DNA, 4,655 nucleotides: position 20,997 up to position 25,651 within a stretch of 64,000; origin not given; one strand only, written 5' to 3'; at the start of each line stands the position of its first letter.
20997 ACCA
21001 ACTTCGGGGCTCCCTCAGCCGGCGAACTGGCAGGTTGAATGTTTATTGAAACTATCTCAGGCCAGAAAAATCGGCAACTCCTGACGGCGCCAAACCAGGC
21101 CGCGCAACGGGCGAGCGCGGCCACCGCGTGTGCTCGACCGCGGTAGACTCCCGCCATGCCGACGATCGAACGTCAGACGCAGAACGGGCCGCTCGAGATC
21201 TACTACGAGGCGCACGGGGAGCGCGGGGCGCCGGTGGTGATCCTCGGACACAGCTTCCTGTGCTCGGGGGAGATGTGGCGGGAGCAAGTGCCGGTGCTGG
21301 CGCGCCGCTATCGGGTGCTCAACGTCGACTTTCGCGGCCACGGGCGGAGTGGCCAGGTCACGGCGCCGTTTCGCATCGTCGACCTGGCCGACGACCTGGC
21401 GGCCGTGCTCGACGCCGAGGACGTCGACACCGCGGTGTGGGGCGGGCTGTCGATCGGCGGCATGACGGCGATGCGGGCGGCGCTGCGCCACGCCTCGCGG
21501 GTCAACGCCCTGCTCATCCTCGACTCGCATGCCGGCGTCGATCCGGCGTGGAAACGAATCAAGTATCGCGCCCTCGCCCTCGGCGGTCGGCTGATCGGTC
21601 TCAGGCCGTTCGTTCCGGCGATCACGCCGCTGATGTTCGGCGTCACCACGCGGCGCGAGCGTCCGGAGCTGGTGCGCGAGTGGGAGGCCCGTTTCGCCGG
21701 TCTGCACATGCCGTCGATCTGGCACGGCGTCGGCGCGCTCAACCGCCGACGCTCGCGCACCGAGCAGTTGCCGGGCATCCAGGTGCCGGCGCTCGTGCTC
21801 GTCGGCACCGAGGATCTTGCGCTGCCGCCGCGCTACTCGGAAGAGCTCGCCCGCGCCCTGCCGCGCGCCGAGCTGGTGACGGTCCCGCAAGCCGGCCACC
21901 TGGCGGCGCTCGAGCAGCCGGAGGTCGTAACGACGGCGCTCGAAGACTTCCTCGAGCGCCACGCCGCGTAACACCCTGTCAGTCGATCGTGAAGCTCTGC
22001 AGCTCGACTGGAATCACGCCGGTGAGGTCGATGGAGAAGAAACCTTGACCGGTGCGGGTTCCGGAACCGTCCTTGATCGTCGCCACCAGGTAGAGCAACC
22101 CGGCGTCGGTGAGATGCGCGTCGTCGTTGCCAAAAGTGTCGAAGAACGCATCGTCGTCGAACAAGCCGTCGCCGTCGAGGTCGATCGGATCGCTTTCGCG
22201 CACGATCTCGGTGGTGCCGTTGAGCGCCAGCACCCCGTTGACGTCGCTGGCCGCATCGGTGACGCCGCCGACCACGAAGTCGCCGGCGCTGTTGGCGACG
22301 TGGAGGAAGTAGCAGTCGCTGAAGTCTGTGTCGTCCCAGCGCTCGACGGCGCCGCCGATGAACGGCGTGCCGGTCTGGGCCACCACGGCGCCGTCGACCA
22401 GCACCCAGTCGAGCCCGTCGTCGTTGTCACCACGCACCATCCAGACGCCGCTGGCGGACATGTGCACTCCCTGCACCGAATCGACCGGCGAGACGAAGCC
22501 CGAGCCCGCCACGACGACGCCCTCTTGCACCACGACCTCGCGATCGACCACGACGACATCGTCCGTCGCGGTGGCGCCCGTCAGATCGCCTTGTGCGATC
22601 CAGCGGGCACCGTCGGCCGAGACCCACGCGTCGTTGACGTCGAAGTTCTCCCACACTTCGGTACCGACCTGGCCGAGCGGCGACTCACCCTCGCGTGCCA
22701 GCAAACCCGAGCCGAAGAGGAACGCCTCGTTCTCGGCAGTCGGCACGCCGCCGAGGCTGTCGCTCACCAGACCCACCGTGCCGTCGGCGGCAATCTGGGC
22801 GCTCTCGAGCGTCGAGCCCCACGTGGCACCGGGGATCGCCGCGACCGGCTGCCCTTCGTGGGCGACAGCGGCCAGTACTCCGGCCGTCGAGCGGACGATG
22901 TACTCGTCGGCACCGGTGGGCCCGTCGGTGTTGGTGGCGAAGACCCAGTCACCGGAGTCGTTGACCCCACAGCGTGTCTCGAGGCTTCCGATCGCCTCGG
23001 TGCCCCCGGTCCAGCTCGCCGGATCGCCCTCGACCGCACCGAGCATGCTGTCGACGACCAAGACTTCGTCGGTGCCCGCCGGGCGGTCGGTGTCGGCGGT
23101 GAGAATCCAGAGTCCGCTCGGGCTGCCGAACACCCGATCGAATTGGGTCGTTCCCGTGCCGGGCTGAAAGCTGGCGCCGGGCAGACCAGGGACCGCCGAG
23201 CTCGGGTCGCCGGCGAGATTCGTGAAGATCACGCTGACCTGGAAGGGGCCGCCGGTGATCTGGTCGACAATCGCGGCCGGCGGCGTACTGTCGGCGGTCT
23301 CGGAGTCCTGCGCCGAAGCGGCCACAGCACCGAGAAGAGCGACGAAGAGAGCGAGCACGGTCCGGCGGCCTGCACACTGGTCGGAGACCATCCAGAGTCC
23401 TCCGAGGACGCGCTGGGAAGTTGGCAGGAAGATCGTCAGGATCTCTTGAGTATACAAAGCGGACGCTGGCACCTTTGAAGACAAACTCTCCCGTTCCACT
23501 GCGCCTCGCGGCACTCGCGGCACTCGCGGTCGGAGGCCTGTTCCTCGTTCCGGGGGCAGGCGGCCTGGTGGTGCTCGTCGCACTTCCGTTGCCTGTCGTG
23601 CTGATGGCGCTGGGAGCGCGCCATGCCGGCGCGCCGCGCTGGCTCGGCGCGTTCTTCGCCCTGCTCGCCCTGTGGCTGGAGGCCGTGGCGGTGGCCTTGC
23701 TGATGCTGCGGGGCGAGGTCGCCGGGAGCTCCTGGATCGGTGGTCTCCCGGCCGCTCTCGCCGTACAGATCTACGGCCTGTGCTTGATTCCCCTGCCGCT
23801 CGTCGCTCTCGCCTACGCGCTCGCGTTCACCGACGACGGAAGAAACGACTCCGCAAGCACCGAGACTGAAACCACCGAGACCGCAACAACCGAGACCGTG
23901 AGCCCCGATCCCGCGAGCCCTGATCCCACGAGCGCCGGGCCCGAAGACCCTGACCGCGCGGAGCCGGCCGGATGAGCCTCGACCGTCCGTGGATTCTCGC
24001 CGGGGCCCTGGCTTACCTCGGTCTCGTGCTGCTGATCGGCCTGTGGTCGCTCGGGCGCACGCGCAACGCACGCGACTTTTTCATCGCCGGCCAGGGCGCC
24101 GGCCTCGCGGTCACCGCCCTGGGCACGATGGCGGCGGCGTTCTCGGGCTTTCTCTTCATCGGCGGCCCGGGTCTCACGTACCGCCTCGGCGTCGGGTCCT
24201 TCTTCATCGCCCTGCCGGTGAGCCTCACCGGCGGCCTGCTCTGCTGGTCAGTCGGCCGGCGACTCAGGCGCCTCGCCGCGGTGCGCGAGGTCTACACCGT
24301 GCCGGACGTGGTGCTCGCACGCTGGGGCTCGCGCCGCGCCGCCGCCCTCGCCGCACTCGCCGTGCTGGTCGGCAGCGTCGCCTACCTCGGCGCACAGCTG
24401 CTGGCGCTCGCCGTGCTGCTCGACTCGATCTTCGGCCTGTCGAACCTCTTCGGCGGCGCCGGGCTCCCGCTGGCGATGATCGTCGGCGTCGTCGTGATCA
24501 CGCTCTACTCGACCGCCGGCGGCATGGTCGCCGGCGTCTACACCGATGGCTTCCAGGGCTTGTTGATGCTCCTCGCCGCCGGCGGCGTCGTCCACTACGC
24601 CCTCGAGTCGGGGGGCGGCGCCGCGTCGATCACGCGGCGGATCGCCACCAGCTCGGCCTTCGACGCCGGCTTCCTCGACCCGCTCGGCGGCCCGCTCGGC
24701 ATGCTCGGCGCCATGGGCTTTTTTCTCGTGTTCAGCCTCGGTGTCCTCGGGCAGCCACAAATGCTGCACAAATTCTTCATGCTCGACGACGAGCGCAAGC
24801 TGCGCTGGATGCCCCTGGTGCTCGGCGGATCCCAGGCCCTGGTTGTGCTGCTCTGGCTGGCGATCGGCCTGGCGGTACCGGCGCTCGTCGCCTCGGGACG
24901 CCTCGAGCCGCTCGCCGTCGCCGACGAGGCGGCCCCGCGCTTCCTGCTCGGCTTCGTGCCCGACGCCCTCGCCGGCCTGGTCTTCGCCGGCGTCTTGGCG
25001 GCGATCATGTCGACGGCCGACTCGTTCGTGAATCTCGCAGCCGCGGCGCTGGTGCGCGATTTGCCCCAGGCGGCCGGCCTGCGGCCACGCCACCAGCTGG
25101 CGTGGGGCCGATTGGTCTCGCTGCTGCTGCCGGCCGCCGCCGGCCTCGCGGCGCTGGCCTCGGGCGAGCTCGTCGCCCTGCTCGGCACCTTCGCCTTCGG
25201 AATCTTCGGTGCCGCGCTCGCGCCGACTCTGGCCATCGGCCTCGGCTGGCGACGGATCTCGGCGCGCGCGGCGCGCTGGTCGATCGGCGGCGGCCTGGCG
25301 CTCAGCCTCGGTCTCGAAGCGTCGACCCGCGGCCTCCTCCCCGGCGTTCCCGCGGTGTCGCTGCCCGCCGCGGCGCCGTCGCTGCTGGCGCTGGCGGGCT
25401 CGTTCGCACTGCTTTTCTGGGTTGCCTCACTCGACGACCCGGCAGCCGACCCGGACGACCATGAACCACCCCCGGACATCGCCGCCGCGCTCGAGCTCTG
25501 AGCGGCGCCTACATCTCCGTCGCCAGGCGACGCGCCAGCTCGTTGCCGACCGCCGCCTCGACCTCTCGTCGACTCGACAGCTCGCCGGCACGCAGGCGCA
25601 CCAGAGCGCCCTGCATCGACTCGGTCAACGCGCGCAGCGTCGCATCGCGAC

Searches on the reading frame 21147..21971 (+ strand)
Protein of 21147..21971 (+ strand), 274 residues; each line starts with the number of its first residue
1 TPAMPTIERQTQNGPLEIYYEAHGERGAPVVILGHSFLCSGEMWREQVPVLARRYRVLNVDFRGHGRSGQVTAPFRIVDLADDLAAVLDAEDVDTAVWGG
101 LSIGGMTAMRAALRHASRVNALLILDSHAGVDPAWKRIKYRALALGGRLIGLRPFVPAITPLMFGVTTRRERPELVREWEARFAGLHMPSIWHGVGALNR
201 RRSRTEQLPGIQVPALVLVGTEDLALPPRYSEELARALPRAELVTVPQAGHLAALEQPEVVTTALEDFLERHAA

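Call 7: search_protein_families(library=pfam, proteins=[window:21147-21971:+], max_evalue=0.001)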
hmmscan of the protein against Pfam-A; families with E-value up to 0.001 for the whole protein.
window:21147-21971:+ (274 aa): 5 families
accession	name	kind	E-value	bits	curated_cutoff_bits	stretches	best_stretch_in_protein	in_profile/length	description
PF00561.26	Abhydrolase_1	-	1e-27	97.8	25.8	1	29-257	1-244/245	alpha/beta hydrolase fold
PF12697.13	Abhydrolase_6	-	1.5e-21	78.5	26.3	1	31-261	1-214/217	Alpha/beta hydrolase family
PF12146.15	Hydrolase_4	-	1e-13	51.6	27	1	54-256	31-237/239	Serine aminopeptidase, S33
PF03096.20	Ndr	-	1.4e-11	44.1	23.3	1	76-269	81-276/283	Ndr family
PF08386.16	Abhydrolase_4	-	1.7e-07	31.7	21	1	206-270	29-92/103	TAP-like protein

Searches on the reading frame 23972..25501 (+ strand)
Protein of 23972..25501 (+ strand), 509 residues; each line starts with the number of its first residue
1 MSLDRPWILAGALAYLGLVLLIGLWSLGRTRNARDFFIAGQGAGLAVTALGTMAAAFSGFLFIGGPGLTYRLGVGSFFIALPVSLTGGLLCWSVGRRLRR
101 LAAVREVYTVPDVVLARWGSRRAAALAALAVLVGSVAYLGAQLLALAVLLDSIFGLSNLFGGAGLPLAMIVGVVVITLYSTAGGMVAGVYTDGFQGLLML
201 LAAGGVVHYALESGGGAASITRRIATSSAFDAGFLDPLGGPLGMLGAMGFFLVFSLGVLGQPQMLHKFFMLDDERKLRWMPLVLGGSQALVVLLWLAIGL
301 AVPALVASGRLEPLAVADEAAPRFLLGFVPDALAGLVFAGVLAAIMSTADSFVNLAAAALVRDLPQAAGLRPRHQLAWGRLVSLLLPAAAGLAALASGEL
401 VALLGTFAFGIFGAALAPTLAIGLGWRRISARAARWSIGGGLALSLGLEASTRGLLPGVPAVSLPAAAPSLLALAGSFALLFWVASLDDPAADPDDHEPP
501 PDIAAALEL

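Call 7: search_protein_families(library=pfam, proteins=[window:23972-25501:+], max_evalue=0.001)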
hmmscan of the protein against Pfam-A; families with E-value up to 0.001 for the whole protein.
window:23972-25501:+ (509 aa): 1 family
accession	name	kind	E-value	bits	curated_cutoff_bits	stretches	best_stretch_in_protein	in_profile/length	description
PF00474.23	SSF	-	1.3e-41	143.2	22.8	1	36-438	1-403/406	Sodium:solute symporter family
